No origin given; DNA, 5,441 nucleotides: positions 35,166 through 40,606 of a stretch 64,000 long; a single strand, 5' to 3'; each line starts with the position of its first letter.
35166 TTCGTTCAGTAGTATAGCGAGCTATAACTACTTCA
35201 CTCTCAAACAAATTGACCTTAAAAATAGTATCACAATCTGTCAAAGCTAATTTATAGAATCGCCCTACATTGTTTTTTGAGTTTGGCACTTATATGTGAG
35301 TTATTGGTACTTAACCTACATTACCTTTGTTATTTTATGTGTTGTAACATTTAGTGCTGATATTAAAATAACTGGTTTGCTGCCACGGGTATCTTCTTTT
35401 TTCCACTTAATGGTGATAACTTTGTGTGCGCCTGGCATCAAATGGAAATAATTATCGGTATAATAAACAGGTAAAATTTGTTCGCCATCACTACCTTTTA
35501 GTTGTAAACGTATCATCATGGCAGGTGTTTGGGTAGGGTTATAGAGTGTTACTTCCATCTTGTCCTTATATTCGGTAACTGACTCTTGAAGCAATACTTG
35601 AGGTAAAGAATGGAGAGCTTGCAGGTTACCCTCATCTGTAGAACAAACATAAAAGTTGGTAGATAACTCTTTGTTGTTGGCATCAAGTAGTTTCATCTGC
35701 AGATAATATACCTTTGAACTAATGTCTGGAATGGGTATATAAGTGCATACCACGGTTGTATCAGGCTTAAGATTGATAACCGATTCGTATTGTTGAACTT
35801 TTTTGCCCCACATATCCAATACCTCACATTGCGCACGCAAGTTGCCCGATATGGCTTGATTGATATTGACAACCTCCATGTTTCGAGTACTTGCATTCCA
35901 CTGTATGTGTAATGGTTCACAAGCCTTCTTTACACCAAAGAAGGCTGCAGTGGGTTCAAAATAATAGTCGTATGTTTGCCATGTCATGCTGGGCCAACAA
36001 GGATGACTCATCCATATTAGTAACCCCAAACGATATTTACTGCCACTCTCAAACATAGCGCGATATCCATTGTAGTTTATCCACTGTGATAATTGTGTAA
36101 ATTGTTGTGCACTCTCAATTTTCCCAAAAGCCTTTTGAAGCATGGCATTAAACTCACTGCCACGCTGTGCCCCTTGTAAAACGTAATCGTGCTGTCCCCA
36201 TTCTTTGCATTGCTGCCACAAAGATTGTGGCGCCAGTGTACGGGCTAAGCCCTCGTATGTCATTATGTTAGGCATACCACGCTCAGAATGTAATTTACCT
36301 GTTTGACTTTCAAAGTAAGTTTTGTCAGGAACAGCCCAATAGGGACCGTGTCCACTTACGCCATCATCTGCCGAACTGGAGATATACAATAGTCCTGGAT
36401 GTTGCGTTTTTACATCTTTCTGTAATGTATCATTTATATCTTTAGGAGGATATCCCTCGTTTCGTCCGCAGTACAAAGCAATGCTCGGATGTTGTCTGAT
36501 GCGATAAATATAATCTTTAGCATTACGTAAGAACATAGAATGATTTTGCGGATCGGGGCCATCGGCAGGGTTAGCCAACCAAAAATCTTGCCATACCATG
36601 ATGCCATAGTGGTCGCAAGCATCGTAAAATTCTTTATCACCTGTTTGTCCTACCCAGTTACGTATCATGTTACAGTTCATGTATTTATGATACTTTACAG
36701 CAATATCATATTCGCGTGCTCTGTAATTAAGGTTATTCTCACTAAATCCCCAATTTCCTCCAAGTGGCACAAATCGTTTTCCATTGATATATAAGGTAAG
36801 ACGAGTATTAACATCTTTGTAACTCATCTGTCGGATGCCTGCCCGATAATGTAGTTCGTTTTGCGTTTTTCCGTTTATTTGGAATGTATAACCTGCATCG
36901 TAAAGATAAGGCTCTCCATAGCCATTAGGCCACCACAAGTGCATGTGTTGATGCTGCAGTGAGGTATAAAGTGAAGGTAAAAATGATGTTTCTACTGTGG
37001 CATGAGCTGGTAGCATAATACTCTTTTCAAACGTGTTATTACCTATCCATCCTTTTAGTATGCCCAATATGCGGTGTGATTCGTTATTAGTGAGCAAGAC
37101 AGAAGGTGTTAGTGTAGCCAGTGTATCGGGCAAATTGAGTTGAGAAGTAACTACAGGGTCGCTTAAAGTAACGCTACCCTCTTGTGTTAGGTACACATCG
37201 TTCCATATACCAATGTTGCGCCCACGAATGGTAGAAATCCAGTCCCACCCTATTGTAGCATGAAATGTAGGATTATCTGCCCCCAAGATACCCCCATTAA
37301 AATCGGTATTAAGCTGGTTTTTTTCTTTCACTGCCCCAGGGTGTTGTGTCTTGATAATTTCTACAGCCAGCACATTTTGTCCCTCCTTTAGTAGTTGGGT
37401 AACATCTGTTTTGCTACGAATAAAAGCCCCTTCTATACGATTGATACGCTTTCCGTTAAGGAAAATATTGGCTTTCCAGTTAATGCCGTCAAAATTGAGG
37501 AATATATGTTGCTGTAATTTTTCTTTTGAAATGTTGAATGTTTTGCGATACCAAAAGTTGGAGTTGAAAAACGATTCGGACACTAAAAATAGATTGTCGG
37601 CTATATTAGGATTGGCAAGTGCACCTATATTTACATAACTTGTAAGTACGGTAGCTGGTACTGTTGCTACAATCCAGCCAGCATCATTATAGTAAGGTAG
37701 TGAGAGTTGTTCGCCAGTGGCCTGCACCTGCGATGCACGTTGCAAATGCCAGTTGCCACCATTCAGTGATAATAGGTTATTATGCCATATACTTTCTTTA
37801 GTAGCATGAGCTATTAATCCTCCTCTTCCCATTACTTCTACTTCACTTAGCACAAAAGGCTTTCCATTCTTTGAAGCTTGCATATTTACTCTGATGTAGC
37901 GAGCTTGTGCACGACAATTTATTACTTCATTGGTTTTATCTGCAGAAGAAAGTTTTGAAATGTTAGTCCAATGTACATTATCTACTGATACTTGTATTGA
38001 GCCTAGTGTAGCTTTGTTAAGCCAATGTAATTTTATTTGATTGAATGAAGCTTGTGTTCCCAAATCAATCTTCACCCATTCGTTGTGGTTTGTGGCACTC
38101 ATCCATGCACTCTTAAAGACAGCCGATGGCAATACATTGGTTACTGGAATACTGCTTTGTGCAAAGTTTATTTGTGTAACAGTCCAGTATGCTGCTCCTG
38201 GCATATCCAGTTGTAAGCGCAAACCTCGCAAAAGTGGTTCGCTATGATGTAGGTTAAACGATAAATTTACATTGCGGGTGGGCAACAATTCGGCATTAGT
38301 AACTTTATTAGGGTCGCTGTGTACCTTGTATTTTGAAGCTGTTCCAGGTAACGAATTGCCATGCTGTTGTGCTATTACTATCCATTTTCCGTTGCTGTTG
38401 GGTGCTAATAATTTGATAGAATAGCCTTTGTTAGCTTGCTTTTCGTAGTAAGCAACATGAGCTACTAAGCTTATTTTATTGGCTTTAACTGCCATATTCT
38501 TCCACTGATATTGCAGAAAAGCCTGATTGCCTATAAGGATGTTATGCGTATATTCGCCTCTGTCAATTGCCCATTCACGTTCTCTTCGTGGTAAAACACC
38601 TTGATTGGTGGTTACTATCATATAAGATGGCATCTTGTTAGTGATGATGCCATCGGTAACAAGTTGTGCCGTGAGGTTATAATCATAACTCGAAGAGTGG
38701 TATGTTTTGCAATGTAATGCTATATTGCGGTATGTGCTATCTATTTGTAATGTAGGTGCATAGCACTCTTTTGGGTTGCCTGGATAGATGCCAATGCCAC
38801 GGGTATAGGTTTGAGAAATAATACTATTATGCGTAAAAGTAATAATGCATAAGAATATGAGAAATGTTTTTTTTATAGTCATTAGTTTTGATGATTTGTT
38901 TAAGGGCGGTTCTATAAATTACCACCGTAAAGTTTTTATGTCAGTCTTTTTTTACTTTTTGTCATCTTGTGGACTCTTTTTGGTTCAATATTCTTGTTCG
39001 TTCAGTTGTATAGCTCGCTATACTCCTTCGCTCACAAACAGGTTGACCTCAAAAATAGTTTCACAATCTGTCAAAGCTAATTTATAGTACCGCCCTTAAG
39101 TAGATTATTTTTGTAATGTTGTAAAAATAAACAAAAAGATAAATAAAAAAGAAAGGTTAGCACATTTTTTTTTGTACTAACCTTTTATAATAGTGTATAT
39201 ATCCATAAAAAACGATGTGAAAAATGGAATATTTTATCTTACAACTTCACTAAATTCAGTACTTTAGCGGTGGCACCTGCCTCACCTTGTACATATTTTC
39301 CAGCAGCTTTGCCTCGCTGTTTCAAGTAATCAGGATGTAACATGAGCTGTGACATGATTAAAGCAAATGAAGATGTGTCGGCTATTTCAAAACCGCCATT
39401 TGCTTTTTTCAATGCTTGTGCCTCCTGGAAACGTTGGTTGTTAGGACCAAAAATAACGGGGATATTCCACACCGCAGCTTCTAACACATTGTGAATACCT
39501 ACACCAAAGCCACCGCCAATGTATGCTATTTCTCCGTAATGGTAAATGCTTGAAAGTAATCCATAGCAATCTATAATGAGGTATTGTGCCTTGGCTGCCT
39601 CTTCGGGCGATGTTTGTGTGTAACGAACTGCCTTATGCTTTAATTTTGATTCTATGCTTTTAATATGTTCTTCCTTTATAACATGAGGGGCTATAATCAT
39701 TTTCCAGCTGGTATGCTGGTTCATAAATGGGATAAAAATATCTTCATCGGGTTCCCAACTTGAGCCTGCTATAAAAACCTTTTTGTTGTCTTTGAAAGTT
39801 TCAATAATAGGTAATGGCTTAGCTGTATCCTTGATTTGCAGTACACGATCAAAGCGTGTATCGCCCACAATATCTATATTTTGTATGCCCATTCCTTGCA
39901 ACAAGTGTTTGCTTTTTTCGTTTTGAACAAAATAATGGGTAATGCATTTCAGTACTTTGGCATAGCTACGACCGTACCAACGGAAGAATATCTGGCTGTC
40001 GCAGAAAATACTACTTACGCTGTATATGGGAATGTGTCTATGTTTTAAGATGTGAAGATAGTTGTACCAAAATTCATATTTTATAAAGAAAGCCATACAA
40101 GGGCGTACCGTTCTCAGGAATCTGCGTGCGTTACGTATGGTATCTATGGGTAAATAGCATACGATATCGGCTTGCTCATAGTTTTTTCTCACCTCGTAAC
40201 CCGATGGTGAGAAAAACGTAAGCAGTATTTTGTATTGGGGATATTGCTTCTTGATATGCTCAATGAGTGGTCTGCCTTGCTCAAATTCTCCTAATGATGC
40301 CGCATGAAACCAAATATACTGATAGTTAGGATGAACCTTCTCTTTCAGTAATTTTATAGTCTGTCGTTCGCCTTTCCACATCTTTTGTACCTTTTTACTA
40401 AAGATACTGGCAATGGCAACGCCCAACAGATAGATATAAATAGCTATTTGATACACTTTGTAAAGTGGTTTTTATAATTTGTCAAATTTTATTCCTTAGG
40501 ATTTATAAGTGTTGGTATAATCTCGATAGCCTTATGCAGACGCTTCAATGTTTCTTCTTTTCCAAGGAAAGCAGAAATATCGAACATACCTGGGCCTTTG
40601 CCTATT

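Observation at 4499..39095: Previously unrecognised MITE-like family: about 192 bp, 18-bp TIR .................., 4-5 bp AT-rich target-site duplications, at least 7 copies in 64 kb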

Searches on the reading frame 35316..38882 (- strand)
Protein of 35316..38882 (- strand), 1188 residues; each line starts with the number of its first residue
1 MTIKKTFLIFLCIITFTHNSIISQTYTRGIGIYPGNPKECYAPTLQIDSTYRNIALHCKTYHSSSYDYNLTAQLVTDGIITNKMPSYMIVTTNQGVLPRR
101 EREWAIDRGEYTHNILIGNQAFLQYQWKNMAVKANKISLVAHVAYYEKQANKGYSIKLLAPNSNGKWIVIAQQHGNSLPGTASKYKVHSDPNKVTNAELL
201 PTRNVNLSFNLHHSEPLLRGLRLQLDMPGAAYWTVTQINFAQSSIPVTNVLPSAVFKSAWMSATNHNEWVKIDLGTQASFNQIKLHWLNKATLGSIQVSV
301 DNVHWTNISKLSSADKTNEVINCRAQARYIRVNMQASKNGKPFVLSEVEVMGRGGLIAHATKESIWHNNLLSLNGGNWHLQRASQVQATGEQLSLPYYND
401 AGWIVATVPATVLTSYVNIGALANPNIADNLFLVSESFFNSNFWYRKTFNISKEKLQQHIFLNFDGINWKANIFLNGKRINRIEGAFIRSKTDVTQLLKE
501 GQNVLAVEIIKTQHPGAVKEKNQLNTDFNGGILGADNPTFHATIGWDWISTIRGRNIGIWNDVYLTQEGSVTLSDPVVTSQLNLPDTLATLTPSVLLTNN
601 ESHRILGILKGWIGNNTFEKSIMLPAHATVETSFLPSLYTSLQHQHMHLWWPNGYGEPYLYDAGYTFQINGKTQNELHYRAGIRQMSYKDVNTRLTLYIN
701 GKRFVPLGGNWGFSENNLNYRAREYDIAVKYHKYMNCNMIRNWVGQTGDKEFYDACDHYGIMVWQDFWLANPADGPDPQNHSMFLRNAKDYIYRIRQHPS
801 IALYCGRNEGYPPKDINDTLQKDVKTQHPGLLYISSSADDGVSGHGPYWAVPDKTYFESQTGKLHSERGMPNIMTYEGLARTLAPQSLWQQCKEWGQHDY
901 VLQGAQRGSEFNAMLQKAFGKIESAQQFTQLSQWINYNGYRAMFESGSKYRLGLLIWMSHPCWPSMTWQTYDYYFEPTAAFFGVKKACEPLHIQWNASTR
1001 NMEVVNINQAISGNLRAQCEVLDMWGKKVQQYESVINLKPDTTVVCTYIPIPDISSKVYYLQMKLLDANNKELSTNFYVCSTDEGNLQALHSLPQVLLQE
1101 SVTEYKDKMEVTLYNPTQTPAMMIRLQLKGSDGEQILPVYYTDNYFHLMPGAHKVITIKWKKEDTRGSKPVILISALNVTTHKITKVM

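Call 9: search_protein_families(library=ncbifam, proteins=[window:35316-38882:-])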
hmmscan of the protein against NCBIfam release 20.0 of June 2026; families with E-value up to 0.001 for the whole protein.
window:35316-38882:- (1188 aa): 10 families
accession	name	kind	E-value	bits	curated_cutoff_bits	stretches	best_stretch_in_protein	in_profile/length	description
NF052611.1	beta_gal_Bga2A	equivalog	5.4e-23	80.9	999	2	369-512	36-184/1007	beta-galactosidase, LacZ type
NF041462.1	GalA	equivalog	1.4e-20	73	900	2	440-509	81-151/763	beta-galactosidase GalA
NF007666.0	PRK10340.1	equivalog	7.2e-19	67.1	1284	2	444-511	112-179/1030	beta-galactosidase subunit alpha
NF041463.1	GalB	equivalog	6.3e-15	54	900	2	444-510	137-204/869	beta-galactosidase GalB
NF049877.1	GlucurArabfur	equivalog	2.1e-14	52.1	1800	2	442-518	423-497/1400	beta-d-glucuronidase/beta-L-arabinofuranosidase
NF050095.1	BetGlucuronLacZ4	equivalog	4.4e-11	41.6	950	1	444-804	63-402/666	beta-glucuronidase LacZ4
NF041100.1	betagal_LacZ_Ttogales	equivalog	4.7e-10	37.8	2000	1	365-512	32-179/1090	beta-galactosidase LacZ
NF007538.0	PRK10150.1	equivalog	1e-08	34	544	1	441-705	65-296/607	beta-glucuronidase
NF049890.1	Bet1-4galacdseBT4151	equivalog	7e-06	24.2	1500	1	429-509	95-175/952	exo-beta-1,4-galactosidase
NF045579.1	rhamnoside_JR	domain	4.1e-05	23.7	50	1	438-511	37-110/123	glycosylhydrolase-like jelly roll fold domain-containing protein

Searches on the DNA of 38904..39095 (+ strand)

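Call 30: search_dna_similar(query=window:38904-39095:+, collection=plasmids, mode=distant, max_rows=30)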
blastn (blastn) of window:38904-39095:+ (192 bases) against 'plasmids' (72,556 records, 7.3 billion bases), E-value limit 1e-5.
No match.

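Call 31: search_dna_similar(query=window:38904-39095:+, collection=phages, mode=distant, max_rows=20)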
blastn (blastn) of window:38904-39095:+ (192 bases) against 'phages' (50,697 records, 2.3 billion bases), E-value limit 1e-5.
No match.

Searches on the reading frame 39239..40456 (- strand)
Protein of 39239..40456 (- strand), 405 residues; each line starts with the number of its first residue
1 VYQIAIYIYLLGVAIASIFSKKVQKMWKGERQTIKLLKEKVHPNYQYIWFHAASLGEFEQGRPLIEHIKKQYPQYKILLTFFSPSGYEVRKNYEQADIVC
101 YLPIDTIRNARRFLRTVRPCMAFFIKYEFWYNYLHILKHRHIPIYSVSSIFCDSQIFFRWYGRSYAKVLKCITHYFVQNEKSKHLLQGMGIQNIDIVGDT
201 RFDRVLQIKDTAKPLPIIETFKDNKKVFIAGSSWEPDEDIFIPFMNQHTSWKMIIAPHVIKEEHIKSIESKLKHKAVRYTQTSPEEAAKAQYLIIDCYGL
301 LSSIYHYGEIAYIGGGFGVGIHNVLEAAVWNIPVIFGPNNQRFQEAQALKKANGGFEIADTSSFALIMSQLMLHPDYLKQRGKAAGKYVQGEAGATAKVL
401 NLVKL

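Call 9: search_protein_families(library=ncbifam, proteins=[window:39239-40456:-])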
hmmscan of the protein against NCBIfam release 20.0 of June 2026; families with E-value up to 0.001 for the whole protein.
window:39239-40456:- (405 aa): 5 families
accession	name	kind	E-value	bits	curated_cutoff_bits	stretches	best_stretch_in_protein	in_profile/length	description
NF004388.0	PRK05749.1-4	equivalog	3.5e-49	167.5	438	1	10-404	14-418/425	lipid IV(A) 3-deoxy-D-manno-octulosonic acid transferase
NF004389.0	PRK05749.1-5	equivalog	9.6e-43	146.6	363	1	5-340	12-346/402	lipid IV(A) 3-deoxy-D-manno-octulosonic acid transferase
NF004386.0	PRK05749.1-2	equivalog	5.6e-41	140.7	524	1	29-404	36-424/433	lipid IV(A) 3-deoxy-D-manno-octulosonic acid transferase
NF004385.0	PRK05749.1-1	equivalog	3.2e-40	138.1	590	1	16-404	24-417/425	lipid IV(A) 3-deoxy-D-manno-octulosonic acid transferase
NF004387.0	PRK05749.1-3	equivalog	3.4e-29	101.9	617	1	38-401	49-417/440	lipid IV(A) 3-deoxy-D-manno-octulosonic acid transferase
